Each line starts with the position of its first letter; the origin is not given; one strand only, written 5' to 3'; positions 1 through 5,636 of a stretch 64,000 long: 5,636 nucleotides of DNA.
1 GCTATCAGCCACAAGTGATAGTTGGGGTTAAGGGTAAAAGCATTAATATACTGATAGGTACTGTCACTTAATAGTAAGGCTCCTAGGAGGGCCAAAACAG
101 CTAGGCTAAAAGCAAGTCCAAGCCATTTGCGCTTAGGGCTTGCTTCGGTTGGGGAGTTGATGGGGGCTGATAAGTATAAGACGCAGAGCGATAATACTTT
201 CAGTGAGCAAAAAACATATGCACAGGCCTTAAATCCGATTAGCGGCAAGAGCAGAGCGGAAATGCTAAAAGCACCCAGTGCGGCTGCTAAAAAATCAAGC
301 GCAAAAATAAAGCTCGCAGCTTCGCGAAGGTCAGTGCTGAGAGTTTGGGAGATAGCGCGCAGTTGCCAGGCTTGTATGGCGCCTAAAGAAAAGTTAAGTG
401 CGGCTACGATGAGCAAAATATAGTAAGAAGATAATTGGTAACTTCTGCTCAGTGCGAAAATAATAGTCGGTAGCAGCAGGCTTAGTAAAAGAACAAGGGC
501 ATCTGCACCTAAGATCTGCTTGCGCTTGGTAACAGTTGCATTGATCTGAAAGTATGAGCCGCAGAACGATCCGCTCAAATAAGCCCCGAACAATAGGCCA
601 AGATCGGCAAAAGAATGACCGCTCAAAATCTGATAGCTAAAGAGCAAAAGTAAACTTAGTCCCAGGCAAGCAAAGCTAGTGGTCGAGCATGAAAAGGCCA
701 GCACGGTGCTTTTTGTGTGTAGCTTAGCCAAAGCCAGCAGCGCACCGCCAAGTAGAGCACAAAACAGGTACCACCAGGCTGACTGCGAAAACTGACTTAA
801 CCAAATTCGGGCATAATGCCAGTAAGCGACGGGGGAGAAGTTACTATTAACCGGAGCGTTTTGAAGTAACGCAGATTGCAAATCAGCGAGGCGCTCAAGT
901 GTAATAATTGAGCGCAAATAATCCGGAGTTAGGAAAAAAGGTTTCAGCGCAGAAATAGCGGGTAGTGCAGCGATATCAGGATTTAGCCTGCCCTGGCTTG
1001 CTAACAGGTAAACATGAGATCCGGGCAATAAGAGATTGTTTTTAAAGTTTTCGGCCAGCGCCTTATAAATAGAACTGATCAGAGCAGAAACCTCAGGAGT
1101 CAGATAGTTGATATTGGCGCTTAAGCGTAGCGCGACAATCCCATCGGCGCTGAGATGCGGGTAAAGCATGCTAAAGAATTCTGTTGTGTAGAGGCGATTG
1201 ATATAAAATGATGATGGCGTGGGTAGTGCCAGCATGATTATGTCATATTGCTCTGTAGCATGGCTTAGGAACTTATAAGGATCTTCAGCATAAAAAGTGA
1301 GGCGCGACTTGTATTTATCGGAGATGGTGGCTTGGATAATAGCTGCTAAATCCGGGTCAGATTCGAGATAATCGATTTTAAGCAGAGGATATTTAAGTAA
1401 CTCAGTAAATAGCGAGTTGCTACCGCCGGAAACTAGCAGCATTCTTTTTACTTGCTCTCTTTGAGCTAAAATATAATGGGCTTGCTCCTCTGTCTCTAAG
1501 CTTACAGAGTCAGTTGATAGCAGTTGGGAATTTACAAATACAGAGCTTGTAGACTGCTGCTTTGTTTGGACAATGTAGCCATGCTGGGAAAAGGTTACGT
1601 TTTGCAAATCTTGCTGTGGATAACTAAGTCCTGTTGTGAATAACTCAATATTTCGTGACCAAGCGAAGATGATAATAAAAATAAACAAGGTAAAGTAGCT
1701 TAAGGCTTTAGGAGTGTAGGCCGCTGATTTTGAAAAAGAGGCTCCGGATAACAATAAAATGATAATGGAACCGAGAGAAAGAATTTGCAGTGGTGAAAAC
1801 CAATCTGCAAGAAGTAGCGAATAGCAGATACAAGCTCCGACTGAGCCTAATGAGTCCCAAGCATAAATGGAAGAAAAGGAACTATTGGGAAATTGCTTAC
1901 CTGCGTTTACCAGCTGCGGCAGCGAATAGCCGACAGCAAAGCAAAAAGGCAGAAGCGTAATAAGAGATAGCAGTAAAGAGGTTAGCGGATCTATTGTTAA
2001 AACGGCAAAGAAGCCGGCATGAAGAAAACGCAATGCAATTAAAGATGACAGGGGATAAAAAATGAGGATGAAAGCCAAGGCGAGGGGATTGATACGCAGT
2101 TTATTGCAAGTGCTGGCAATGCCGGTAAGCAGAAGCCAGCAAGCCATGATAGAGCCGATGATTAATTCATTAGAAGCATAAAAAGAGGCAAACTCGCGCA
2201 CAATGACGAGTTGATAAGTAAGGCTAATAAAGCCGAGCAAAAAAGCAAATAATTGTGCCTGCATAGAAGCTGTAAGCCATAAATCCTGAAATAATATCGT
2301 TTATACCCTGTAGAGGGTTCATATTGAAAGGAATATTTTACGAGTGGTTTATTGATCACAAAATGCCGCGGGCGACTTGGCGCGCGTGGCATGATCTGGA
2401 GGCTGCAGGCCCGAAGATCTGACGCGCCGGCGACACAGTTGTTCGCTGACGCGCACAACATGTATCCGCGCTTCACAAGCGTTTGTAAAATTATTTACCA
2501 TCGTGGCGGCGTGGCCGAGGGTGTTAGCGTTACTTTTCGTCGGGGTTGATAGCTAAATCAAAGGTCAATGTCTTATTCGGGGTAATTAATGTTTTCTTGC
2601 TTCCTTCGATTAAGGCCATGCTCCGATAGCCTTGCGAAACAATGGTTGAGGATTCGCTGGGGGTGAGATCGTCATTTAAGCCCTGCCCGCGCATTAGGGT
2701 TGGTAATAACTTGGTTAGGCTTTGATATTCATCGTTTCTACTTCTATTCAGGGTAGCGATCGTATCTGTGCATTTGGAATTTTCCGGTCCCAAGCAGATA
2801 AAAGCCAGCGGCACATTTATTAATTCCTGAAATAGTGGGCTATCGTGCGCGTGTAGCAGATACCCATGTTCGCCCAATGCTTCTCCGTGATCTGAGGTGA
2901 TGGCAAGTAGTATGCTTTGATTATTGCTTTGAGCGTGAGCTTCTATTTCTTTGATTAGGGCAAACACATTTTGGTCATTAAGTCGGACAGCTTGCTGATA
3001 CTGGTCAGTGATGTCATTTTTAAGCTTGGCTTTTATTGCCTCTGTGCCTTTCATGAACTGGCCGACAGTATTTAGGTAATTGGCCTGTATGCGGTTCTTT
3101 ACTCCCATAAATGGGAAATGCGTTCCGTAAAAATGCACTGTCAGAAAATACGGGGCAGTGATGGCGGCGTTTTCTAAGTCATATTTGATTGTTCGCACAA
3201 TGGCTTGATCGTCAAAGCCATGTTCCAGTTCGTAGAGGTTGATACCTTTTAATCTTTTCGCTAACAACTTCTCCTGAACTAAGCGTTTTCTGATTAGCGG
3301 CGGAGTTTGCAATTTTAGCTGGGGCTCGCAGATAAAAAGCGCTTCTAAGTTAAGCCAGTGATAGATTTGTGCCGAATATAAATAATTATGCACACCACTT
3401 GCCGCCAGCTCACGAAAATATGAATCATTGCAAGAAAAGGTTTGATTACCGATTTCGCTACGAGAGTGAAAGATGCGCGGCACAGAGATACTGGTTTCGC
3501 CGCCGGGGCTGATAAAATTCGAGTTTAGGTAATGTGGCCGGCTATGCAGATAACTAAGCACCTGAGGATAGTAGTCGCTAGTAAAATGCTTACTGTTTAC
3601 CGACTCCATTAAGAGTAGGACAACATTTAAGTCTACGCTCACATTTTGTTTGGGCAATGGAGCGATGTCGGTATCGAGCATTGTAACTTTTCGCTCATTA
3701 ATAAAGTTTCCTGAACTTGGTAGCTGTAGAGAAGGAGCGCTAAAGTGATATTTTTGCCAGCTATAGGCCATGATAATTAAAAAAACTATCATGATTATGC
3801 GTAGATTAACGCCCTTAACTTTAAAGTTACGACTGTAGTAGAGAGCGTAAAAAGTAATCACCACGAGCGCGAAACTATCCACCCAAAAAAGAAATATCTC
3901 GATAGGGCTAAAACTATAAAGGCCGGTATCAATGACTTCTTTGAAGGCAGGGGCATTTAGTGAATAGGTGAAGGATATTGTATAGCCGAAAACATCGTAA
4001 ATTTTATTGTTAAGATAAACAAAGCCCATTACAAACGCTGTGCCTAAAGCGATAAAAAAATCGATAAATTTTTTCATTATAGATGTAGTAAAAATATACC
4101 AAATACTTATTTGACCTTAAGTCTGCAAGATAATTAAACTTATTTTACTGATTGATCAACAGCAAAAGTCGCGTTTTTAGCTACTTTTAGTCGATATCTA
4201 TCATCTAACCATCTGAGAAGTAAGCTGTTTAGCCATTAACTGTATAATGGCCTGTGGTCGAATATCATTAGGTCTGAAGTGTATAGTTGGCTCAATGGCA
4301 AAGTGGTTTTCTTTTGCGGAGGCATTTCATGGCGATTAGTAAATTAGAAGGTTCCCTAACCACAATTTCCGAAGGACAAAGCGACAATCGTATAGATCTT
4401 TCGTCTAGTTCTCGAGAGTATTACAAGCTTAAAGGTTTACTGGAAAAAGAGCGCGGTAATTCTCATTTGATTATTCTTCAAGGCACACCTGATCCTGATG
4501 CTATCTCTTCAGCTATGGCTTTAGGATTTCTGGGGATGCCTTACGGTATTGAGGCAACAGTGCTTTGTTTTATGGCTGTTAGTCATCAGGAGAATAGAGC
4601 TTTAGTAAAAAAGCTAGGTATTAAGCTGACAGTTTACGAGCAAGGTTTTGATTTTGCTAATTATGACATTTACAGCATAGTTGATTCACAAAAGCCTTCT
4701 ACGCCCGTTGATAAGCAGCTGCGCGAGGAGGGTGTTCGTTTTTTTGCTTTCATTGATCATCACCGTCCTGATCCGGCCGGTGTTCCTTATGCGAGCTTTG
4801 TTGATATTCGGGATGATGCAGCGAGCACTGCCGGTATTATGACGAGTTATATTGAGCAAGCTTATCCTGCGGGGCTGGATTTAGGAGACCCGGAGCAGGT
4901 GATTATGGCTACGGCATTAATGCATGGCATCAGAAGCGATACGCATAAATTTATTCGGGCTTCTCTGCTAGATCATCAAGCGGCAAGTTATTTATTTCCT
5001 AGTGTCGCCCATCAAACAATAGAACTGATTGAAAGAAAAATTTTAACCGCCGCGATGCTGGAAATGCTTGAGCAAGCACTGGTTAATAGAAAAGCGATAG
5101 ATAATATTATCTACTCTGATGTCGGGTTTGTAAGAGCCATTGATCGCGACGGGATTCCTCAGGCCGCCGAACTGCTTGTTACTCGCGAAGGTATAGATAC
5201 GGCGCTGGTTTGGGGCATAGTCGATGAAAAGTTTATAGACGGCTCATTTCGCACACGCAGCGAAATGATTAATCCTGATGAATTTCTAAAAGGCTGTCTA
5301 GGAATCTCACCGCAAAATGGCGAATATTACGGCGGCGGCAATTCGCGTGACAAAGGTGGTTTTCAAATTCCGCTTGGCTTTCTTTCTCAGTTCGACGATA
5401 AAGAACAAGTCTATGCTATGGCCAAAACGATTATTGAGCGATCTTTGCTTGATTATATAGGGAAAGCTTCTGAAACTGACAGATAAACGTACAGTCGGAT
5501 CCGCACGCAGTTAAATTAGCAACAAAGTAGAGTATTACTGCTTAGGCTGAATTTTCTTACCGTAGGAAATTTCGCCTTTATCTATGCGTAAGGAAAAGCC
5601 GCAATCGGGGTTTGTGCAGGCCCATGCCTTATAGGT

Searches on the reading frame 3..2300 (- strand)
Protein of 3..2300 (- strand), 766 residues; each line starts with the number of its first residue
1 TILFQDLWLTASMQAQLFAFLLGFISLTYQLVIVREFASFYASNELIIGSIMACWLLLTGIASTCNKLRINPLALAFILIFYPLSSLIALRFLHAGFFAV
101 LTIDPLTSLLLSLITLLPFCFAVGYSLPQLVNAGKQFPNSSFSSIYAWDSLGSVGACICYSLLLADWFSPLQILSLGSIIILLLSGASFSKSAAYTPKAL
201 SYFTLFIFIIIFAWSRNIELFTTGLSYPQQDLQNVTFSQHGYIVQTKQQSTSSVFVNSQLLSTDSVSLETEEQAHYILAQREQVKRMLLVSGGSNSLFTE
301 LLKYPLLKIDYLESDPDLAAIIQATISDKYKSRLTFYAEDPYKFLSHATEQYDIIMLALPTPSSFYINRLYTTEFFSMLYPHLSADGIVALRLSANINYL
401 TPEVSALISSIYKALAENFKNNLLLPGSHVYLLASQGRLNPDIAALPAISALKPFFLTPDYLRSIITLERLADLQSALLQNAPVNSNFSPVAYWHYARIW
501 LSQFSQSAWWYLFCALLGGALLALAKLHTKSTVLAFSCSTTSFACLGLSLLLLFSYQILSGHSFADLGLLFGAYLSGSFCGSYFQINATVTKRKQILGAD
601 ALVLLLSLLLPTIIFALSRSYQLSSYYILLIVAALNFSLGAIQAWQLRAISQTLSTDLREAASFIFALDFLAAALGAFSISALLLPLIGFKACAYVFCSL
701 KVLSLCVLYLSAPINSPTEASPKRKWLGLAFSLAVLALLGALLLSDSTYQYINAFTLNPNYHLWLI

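Call 88: search_protein_families(library=pfam, proteins=[window:3-2300:-], max_evalue=0.01)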
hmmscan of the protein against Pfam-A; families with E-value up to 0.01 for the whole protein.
window:3-2300:- (766 aa): 1 family
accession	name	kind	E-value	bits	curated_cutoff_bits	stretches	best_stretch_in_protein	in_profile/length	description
PF01564.23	Spermine_synth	-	1.3e-08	35.1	22.9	1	270-393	5-132/186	Spermine/spermidine synthase domain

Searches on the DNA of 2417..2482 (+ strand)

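Call 95: build_rna_model(alignment_id=A4, structure=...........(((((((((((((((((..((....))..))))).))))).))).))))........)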
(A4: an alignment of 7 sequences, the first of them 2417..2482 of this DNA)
Model R1 built from alignment A4 (7 sequences, 68 columns); structure: as given.
model positions 64; base pairs 19; branch points 0; effective number of sequences 7; information 0.828 bits per position. Calibrated on 0.2 Mb of random sequence (short: E-values are rough).
structure used (alignment columns):
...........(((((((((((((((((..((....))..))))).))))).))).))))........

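Call 96: search_with_rna_model(model_id=R1, source=window, filters=off, max_evalue=10)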
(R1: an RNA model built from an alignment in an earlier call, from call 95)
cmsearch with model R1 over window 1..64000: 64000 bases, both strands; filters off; matches with E-value up to 10: 19.
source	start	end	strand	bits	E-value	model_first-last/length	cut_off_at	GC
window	19070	19133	+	74.7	4.1e-18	1-64/64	no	0.59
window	2417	2481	+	71.7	2.7e-17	1-64/64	no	0.6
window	57236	57300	+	69.4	1.2e-16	1-64/64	no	0.51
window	57113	57176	-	57.1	2.6e-13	1-64/64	no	0.56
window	14834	14887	+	57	2.8e-13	1-64/64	no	0.61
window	24156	24219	+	55.8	5.9e-13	1-64/64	no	0.44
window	18967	19021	-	48.9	4.6e-11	1-64/64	no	0.65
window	2372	2440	-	19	0.0069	1-64/64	no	0.67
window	48349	48399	+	10.6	1.3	1-64/64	no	0.31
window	39313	39359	+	10.3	1.6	1-64/64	no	0.51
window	23554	23603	+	9.8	2.1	1-64/64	no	0.5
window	57778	57819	-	9.3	2.9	1-64/64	no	0.69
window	33834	33873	+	9.2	3.2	1-64/64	no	0.57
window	19079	19135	-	9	3.5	1-64/64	no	0.6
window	11097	11134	+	8.3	5.6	1-64/64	no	0.45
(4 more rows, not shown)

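Call 97: search_with_rna_model(model_id=R1, sources=[L001, L002, L003, L004, L005, L006, L007, L008, L081, L082], max_evalue=10)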
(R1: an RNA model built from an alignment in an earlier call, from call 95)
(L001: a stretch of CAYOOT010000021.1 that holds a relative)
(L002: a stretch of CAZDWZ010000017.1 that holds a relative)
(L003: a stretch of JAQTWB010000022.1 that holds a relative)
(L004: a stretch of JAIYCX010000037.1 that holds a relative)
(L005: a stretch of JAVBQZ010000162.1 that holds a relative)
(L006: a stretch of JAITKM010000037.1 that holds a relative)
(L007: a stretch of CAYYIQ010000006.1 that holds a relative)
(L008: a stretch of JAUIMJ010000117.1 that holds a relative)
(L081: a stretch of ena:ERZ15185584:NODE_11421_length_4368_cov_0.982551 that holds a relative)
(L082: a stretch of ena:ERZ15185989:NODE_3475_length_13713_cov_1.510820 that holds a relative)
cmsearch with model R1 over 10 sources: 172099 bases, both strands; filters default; matches with E-value up to 10: 2.
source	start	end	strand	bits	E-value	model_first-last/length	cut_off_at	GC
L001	17227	17272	+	12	1.5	1-64/64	no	0.46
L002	1152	1198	+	9.3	8.2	1-64/64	no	0.49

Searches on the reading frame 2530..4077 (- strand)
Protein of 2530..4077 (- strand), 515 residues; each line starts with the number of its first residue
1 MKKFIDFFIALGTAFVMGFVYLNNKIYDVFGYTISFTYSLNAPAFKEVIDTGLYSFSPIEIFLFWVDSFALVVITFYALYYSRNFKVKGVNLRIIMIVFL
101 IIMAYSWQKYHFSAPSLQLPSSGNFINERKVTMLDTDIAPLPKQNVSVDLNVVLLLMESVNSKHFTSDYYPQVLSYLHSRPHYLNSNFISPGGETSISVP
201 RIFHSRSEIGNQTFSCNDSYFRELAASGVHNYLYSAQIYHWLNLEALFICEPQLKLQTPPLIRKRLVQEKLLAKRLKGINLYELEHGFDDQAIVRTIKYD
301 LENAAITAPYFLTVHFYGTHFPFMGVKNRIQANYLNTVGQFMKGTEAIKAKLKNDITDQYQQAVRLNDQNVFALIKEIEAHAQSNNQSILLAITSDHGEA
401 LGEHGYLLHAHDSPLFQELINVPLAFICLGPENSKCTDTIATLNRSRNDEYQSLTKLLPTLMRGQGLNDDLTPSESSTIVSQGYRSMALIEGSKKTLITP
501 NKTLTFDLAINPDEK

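Call 15: search_protein_families(library=ncbifam, proteins=[window:2530-4077:-])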
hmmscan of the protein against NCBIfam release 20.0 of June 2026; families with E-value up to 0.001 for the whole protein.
window:2530-4077:- (515 aa): 9 families
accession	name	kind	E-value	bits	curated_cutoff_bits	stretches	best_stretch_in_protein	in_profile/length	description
NF012179.0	CptA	domain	1.1e-06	27.7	900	1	309-488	370-538/556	phosphoethanolamine transferase CptA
NF028537.1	P_eth_NH2_trans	domain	2.9e-06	26.1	500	1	346-411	399-462/527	phosphoethanolamine--lipid A transferase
NF033862.2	polymyxin_MCR10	exception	6.6e-05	21.8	1250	1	301-411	361-465/539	MCR-10 family phosphoethanolamine--lipid A transferase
NF053859.1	polymyxin_MCR13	exception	0.00011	21.2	1250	1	299-411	359-465/541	MCR-13 family phosphoethanolamine--lipid A transferase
NF033836.1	polymyxin_MCR9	exception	0.00012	20.9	1240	1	301-411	361-465/539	MCR-9 family phosphoethanolamine--lipid A transferase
NF008619.0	PRK11598.1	equivalog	0.00015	20.4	660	1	344-411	405-470/546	phosphoethanolamine transferase EptA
NF007160.0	PRK09598.1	equivalog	0.00025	19.5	561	1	311-412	361-454/523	phosphoethanolamine--lipid A transferase EptA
NF038075.1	fam_STM4013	hypoth_equivalog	0.00055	19.5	250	1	352-415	192-250/261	STM4013/SEN3800 family hydrolase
NF000465.1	polymyxin_MCR1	exception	0.00095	18.1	1100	0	337-412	409-481/541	MCR-1 family phosphoethanolamine--lipid A transferase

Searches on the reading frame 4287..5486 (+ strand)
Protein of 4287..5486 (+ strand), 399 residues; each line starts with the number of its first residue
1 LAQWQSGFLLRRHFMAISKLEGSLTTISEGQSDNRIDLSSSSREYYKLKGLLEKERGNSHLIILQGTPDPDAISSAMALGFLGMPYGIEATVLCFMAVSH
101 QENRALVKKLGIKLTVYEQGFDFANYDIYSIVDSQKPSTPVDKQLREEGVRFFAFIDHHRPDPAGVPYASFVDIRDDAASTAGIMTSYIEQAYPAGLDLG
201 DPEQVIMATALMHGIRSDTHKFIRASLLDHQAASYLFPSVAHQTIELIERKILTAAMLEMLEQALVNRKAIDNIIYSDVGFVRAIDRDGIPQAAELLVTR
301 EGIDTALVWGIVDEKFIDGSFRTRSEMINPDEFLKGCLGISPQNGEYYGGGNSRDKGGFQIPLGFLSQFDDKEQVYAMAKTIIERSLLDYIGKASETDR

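Call 15: search_protein_families(library=ncbifam, proteins=[window:4287-5486:+])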
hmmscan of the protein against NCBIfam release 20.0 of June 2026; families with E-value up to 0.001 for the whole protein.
window:4287-5486:+ (399 aa): 0 families

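Call 61: search_protein_families(library=pfam, proteins=[window:4287-5486:+], max_evalue=0.001)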
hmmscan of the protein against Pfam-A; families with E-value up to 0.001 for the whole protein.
window:4287-5486:+ (399 aa): 1 family
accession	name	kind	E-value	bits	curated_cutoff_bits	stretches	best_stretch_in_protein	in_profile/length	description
PF01368.27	DHH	-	1.4e-06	29.1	28.1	1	64-215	6-125/125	DHH family, N-terminal domain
